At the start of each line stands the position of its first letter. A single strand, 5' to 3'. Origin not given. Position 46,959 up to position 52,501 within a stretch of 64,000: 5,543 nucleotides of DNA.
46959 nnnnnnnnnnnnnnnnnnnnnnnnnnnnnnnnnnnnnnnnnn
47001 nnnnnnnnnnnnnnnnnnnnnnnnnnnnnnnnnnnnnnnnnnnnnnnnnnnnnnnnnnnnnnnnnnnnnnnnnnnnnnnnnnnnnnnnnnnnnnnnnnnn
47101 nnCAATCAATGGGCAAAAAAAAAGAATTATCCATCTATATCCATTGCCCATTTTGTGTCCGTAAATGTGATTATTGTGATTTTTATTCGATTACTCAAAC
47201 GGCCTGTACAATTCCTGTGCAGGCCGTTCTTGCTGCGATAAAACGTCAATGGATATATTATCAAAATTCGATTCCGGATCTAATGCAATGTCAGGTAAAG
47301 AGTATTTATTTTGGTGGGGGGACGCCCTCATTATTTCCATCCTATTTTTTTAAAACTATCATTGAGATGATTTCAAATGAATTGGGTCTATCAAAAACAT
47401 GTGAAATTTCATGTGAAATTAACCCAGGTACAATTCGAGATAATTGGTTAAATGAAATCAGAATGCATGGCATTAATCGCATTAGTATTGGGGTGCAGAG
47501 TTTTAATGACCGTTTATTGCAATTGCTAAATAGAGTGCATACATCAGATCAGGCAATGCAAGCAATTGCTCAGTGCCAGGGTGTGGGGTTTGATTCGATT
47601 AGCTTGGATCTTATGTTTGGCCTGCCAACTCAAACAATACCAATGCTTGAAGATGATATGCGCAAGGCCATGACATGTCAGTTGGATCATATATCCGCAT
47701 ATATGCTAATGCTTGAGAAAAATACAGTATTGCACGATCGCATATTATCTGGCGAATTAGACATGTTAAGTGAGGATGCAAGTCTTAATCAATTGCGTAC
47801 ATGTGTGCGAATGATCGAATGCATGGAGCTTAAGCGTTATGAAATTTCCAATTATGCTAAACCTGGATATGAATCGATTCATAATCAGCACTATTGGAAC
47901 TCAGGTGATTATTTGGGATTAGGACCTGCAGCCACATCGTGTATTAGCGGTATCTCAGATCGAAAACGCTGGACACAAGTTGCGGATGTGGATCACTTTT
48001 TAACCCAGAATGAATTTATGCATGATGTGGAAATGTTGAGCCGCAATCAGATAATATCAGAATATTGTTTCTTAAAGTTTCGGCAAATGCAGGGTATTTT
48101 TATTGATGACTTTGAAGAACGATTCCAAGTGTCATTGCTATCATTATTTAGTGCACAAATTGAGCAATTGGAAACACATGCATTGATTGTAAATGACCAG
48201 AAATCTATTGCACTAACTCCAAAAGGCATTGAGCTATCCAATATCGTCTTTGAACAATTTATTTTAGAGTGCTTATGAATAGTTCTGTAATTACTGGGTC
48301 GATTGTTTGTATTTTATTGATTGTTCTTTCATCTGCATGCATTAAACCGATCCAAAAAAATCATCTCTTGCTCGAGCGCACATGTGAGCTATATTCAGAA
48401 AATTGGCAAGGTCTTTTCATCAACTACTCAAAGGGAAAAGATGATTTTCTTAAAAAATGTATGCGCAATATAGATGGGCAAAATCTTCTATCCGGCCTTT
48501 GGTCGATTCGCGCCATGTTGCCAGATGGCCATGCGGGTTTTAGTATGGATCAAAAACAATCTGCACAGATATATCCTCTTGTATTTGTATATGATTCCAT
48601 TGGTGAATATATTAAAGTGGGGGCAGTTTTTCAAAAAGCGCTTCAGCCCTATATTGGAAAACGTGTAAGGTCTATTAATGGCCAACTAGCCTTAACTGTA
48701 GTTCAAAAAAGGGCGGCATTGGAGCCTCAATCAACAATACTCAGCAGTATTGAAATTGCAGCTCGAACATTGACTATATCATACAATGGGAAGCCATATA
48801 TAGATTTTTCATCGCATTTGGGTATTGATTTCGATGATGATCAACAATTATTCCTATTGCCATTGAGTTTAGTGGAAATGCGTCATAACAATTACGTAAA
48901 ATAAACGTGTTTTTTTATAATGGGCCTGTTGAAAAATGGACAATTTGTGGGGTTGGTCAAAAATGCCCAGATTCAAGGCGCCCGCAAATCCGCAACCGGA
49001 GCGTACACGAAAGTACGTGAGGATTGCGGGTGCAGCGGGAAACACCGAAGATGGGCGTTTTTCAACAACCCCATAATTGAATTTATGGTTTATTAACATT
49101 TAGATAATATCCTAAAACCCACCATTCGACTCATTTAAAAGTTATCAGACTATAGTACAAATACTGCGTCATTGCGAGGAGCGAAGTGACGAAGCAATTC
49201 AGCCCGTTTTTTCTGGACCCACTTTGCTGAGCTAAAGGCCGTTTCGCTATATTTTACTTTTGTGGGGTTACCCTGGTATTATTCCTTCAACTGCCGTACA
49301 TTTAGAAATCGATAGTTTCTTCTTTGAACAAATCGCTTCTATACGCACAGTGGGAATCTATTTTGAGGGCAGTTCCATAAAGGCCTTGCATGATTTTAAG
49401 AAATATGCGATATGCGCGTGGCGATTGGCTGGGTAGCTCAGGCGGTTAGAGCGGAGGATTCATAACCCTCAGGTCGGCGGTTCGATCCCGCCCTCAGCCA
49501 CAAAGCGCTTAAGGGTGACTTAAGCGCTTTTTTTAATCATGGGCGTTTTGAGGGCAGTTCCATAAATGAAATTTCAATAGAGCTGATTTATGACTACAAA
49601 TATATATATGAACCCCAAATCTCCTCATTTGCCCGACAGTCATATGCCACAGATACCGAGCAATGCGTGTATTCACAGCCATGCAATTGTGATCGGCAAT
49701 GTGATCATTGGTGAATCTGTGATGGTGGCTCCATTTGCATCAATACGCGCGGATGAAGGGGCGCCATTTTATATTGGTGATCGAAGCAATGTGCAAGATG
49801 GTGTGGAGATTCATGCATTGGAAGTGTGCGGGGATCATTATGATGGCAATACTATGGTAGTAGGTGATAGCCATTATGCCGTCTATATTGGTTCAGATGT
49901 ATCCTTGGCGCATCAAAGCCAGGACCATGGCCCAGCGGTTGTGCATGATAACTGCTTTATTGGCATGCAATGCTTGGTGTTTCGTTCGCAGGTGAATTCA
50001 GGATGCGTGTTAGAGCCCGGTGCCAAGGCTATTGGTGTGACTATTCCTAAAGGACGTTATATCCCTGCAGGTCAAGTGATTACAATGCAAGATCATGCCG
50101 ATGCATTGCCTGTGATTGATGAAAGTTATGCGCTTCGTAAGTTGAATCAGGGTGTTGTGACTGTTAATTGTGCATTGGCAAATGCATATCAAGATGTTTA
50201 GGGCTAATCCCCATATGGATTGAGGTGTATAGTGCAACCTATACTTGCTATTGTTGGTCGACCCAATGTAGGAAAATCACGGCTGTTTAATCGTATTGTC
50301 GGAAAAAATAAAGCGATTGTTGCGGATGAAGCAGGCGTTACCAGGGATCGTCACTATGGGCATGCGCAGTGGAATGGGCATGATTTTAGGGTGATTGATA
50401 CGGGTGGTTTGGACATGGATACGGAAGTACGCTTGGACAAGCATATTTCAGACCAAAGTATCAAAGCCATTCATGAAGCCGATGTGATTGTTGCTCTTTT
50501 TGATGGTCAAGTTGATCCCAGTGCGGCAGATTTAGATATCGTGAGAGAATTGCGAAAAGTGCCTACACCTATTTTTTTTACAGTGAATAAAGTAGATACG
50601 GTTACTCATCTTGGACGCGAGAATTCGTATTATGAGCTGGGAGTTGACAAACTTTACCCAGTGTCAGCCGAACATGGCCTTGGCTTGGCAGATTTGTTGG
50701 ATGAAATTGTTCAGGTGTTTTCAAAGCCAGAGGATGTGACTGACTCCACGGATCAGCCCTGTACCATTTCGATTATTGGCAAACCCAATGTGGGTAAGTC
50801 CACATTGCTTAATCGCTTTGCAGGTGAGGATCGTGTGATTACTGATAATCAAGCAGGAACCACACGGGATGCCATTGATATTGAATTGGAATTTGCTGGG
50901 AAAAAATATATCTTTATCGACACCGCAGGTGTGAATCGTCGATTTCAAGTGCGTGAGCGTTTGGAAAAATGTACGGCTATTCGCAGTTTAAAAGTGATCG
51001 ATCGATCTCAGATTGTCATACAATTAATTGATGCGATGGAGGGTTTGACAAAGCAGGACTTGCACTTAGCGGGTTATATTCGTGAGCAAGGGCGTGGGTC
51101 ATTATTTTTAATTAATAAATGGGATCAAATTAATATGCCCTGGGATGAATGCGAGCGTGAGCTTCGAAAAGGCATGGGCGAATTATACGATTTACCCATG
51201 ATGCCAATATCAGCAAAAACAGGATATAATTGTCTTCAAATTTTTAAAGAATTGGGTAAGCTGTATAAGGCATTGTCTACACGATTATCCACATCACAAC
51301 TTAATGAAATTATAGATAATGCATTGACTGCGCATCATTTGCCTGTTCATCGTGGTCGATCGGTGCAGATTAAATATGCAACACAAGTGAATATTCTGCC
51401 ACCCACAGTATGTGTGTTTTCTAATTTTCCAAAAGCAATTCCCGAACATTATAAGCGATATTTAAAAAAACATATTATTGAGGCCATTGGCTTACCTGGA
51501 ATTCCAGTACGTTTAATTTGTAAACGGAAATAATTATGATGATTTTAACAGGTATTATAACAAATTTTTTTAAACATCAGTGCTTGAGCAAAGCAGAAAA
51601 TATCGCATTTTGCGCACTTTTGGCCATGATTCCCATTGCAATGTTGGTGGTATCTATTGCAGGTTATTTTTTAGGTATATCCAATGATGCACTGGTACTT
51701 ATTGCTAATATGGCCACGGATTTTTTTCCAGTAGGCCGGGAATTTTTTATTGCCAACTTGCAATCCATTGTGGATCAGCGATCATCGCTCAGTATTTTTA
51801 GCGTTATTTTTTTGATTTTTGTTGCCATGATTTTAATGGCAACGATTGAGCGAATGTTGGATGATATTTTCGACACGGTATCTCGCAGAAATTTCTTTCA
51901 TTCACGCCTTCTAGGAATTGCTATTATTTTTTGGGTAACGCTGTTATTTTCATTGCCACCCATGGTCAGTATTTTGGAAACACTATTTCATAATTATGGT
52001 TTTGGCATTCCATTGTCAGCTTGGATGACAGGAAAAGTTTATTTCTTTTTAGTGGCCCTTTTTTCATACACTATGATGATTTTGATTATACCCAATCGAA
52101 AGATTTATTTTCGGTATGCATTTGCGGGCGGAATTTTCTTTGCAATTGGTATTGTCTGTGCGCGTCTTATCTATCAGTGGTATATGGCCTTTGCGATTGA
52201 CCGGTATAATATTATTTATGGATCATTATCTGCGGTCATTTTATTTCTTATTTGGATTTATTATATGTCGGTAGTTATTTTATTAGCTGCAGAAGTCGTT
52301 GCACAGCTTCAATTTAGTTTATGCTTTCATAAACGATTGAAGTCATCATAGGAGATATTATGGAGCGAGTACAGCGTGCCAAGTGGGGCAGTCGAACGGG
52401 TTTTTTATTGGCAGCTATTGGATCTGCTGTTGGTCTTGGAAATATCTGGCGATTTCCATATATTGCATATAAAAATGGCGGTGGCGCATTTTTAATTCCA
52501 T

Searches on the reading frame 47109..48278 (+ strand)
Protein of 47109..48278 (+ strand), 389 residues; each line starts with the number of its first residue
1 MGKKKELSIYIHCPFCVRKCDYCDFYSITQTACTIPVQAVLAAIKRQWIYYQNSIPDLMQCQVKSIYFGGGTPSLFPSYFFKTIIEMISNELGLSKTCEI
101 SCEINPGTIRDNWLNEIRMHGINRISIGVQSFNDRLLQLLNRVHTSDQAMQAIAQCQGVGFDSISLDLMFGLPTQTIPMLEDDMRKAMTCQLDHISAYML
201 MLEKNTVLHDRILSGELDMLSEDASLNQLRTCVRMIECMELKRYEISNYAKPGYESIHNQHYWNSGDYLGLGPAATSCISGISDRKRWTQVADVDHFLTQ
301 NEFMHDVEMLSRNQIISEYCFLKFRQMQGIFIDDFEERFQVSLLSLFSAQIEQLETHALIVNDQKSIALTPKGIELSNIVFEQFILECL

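Call 32: search_protein_families(library=ncbifam, proteins=[window:47109-48278:+], max_evalue=0.00001)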
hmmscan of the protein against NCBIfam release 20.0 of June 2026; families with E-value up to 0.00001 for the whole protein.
window:47109-48278:+ (389 aa): 20 families
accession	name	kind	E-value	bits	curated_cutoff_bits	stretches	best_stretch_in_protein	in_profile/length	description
TIGR00539.1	hemN_rel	equivalog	2.4e-84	283.5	205.4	1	8-367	2-352/361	radical SAM family heme chaperone HemW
NF005133.0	PRK06582.1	equivalog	8.4e-71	239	597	1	4-385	9-389/390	coproporphyrinogen III oxidase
NF006067.1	PRK08208.1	equivalog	8e-50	170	380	1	3-385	32-415/427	STM4012 family radical SAM protein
NF004567.0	PRK05904.1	equivalog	4.2e-45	154.5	355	1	3-277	3-265/353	coproporphyrinogen III oxidase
TIGR04107.1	rSAM_HutW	equivalog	2.8e-44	151.6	400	1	6-373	39-403/419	heme anaerobic degradation radical SAM methyltransferase ChuW/HutW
TIGR00538.1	hemN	equivalog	2.8e-40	138.5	324.95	1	3-374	46-428/454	oxygen-independent coproporphyrinogen III oxidase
TIGR03994.1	rSAM_HemZ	equivalog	1.3e-39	136.5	321.4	1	4-244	82-318/401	coproporphyrinogen dehydrogenase HemZ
NF006385.0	PRK08629.1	equivalog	2.5e-31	108.9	355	1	4-384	50-413/439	coproporphyrinogen III oxidase family protein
NF006060.0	PRK08207.1-3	equivalog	1.5e-30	106.5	653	1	3-242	146-387/477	coproporphyrinogen III oxidase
NF006064.0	PRK08207.2-2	equivalog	5e-29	101.6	504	1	4-210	142-348/465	coproporphyrinogen III oxidase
NF006061.0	PRK08207.1-4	equivalog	3.2e-24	85.6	702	1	4-186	171-354/501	coproporphyrinogen III oxidase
TIGR04419.1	no_iron_rSAM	equivalog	4.8e-23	82.3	300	1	58-340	37-318/378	HemN-related non-iron pseudo-SAM protein PsgB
NF006062.0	PRK08207.1-5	equivalog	3.7e-22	78.8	1007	1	5-215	147-358/476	coproporphyrinogen III oxidase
NF006063.0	PRK08207.2-1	equivalog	4.6e-21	75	1074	1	4-238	190-417/518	coproporphyrinogen III oxidase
NF006059.0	PRK08207.1-1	equivalog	2.9e-18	65.8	1012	1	4-184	169-350/496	coproporphyrinogen III oxidase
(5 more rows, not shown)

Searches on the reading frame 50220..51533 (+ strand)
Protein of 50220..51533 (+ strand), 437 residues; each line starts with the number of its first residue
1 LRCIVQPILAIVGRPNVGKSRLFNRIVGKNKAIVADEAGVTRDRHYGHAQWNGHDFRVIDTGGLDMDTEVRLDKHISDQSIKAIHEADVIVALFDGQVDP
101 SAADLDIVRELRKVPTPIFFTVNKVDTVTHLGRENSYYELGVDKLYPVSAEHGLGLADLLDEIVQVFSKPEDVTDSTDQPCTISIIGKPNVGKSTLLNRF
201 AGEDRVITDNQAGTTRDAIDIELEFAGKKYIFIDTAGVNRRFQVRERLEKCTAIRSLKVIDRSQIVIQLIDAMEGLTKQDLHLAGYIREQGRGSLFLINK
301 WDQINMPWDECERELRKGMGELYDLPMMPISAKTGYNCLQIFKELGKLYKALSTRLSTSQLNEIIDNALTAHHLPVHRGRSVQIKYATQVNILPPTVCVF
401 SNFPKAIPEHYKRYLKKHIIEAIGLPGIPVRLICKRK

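Call 32: search_protein_families(library=ncbifam, proteins=[window:50220-51533:+], max_evalue=0.00001)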
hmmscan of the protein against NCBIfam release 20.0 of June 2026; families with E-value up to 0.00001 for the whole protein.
window:50220-51533:+ (437 aa): 24 families
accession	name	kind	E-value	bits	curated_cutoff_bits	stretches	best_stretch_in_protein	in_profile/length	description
TIGR03594.1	GTPase_EngA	equivalog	2e-149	498.3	306.7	1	7-435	1-432/432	ribosome biogenesis GTPase Der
NF002828.0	PRK03003.1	equivalog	2.6e-111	372.5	631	1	5-433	39-465/477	ribosome biogenesis GTPase Der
NF007071.0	PRK09518.1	equivalog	9.6e-106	354.9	953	1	8-433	273-696/706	bifunctional cytidylate kinase/GTPase Der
TIGR00450.1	mnmE_trmE_thdF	equivalog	2.2e-52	178.7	252.6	2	174-304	203-329/446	tRNA uridine-5-carboxymethylaminomethyl(34) synthesis GTPase MnmE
NF000908.1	PRK00089.1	equivalog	5.9e-51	173.5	237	2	9-169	6-169/291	GTPase Era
TIGR00231.1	small_GTP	domain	8.2e-48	162.3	42.5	2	180-344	3-161/164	GTP-binding protein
NF003661.0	PRK05291.1-3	equivalog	4e-47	161.6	380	2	182-352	218-373/448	tRNA uridine-5-carboxymethylaminomethyl(34) synthesis GTPase MnmE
TIGR03918.1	GTP_HydF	equivalog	1.6e-38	132.6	325.55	2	9-170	10-170/392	[FeFe] hydrogenase H-cluster maturation GTPase HydF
TIGR00436.1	era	equivalog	2.3e-38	132.1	116.25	2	182-342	2-156/270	GTPase Era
TIGR03596.1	GTPase_YlqF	equivalog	9e-29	100.7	208.2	2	82-281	17-219/276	ribosome biogenesis GTPase YlqF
TIGR00437.1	feoB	equivalog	2.1e-25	89.5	315.65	2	13-165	1-152/594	ferrous iron transport protein B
TIGR03598.1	GTPase_YsxC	equivalog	4.9e-19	68.7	124.45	2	177-344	15-184/186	ribosome biogenesis GTP-binding protein YihA/YsxC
NF003255.0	PRK04213.1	equivalog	2.2e-15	56.5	164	1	176-344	5-187/204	GTP-binding protein EngB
TIGR03156.1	GTP_HflX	equivalog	3.9e-15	55.6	216.75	2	179-345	188-347/351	GTPase HflX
NF008956.1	PRK12299.1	equivalog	5.3e-13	48.6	300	0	183-348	161-324/327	GTPase ObgE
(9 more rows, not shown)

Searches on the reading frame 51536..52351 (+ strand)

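Call 32: search_protein_families(library=ncbifam, proteins=[window:51536-52351:+], max_evalue=0.00001)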
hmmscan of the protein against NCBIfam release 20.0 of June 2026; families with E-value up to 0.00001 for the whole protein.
window:51536-52351:+ (271 aa): 3 families
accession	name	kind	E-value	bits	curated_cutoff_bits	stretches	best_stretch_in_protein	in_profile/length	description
TIGR00765.1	yihY_not_rbn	subfamily_domain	2.9e-31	109.2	73.15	1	8-258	7-256/259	YihY family inner membrane protein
NF003256.0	PRK04214.1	equivalog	4.3e-21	75.3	500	1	8-258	24-273/412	ribonuclease BN/unknown domain fusion protein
NF002457.0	PRK01637.1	equivalog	2e-20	73.2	307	1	9-259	25-275/295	virulence factor BrkB family protein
